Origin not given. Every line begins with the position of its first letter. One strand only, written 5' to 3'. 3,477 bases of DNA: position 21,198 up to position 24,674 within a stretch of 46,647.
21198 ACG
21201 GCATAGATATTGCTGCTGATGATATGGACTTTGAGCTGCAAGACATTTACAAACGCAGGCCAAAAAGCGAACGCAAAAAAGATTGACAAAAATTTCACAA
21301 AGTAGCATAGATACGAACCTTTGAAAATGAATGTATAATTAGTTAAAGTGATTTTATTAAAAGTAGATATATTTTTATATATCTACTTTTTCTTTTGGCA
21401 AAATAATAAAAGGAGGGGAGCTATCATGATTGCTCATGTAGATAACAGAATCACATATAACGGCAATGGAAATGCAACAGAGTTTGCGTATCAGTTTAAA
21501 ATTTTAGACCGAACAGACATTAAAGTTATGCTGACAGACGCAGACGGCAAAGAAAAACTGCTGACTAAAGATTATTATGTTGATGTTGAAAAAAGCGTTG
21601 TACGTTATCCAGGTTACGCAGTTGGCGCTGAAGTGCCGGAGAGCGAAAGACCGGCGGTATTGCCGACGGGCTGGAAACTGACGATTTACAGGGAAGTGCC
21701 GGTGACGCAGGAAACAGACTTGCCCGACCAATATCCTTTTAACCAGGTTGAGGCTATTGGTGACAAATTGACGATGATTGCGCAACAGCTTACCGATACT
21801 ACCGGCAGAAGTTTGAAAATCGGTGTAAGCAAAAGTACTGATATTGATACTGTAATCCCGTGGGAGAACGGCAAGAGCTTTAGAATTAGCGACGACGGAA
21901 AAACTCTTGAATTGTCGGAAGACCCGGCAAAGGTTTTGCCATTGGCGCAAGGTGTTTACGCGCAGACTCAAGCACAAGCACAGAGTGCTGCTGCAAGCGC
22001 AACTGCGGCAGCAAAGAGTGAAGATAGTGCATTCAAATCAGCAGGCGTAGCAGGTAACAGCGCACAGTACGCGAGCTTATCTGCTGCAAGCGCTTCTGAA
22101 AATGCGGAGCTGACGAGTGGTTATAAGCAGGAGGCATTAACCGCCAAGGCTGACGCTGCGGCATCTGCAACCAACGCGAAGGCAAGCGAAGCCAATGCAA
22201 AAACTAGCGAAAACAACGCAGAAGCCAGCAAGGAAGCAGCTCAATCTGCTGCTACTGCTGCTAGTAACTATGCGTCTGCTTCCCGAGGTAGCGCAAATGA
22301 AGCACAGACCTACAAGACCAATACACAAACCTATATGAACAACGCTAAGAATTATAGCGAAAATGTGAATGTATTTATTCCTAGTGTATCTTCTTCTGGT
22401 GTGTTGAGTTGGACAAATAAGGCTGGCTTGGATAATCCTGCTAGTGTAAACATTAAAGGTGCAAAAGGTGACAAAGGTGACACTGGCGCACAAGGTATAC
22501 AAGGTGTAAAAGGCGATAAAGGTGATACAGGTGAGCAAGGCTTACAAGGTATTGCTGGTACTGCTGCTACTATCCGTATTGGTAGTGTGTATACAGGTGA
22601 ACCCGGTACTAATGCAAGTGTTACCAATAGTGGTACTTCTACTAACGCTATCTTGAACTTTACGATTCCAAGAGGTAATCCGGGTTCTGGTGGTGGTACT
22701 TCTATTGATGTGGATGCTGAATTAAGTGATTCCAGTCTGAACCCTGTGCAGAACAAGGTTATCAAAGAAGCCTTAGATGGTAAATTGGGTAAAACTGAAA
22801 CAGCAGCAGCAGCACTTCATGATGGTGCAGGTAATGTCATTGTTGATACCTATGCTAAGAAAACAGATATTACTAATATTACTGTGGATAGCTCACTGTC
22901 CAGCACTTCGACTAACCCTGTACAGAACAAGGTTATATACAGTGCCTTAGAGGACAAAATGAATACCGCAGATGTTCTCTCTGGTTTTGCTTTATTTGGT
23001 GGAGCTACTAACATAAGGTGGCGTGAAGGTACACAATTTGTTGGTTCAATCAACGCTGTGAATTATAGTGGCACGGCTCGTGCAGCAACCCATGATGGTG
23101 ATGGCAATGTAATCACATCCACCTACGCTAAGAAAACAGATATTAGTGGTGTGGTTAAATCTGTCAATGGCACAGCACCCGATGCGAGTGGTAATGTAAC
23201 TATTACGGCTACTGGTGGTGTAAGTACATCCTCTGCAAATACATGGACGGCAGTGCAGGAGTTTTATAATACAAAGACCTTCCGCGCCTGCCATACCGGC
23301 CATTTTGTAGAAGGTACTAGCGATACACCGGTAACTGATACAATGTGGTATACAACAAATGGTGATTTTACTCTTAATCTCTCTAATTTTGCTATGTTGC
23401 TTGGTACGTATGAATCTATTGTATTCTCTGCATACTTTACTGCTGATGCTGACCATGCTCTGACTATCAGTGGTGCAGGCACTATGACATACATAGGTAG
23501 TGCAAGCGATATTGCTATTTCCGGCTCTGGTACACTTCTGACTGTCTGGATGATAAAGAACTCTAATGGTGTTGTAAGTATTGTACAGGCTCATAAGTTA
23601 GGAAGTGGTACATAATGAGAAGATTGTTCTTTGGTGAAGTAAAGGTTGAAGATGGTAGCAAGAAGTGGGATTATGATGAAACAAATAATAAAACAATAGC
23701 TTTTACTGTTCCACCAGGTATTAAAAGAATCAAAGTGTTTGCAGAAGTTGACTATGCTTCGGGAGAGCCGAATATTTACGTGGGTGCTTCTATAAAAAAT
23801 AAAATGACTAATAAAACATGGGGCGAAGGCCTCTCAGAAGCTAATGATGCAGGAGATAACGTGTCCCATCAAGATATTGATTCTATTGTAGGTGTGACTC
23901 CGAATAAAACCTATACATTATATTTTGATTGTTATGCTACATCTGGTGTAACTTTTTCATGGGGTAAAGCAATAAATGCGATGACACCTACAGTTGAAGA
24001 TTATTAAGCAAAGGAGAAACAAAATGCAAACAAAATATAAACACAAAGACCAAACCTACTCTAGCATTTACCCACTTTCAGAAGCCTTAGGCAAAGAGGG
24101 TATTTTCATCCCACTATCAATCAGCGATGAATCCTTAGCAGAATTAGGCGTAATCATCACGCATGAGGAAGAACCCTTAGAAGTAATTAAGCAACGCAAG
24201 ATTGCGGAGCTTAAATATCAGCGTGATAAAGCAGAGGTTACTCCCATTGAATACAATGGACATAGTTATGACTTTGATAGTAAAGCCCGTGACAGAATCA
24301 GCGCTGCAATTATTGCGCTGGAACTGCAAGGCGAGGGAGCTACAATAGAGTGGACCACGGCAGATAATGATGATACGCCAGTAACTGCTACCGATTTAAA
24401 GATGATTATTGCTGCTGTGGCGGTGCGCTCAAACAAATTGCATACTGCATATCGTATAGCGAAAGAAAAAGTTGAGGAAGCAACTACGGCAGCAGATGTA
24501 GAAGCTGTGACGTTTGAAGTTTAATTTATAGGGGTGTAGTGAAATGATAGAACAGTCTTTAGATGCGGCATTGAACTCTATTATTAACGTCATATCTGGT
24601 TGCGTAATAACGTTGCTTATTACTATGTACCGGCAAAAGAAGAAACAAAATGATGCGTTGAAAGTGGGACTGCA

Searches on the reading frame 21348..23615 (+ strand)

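Call 47: search_protein_families(library=phrogs, proteins=[window:21348-23615:+], max_evalue=0.01)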
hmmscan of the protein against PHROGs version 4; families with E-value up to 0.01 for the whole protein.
window:21348-23615:+ (755 aa): 32 families (the best 25 are shown)
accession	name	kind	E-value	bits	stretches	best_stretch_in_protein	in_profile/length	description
phrog_13893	-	tail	3.9e-15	56.2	1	36-157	11-126/648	tail protein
phrog_1640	-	tail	1.6e-14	55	1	33-157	8-126/765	tail protein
phrog_3279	-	tail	1.2e-12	49.1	1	205-408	132-338/396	tail fiber protein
phrog_17220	-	unknown function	5.5e-11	42.5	1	35-151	10-120/868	-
phrog_5073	-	tail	1.7e-08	35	1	370-639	308-471/519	tail fiber protein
phrog_6578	-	tail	1.8e-08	33.7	1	206-338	90-223/1210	tail fiber protein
phrog_32311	-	unknown function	5.3e-08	33.1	1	388-449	71-129/577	-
phrog_24369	-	tail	2.8e-07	29.5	1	207-347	85-218/1396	tail fiber protein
phrog_1125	-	tail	2.2e-06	28.2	1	369-410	176-214/412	tail fiber protein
phrog_3299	-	unknown function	3.9e-06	25.6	1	184-323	268-401/1385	-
phrog_38806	-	unknown function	6e-06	26.8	1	340-407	42-103/285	-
phrog_819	-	tail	1.7e-05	24.2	1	370-670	638-892/1024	tail protein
phrog_35286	-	unknown function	1.9e-05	24.3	1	364-402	304-342/750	-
phrog_34916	-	tail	2.7e-05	25.2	1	367-426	44-104/124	tail fiber protein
phrog_33406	-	tail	2.8e-05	23.6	1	364-407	178-221/651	tail fiber protein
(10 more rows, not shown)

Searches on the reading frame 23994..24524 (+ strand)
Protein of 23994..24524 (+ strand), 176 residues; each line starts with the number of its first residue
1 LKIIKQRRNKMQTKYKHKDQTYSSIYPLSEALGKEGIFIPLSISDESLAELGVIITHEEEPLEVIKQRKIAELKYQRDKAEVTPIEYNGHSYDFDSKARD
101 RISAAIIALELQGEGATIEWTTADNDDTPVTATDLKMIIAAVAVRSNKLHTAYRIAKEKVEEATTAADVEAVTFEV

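Call 47: search_protein_families(library=phrogs, proteins=[window:23994-24524:+], max_evalue=0.01)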
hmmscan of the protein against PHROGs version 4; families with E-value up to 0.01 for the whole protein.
window:23994-24524:+ (176 aa): 11 families
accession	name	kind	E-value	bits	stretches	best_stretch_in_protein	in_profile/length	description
phrog_2837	-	tail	1.6e-18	68.2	1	59-174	81-193/202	tail protein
phrog_1141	-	tail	1.4e-16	61.8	1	54-172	61-187/194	tail fiber protein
phrog_3811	-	unknown function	7.8e-14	52.8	1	44-175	64-197/200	-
phrog_7703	-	unknown function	1.9e-10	41.8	1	57-174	140-263/268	-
phrog_8169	-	unknown function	9.1e-09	36.1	1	67-172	107-208/218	-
phrog_10508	-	tail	2.1e-07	31.9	1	56-142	45-125/159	tail fiber protein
phrog_1807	-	tail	8.2e-07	29.9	1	62-173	125-234/241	tail fiber protein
phrog_17968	-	head and packaging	7.9e-06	26.8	1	56-169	86-201/212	virion structural protein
phrog_1348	-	tail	1.4e-05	25.9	1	56-174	53-175/224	tail fiber protein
phrog_11571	-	tail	0.00012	23.2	1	68-171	109-215/223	tail fiber protein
phrog_4998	-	unknown function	0.0039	17.9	1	62-170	93-208/218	-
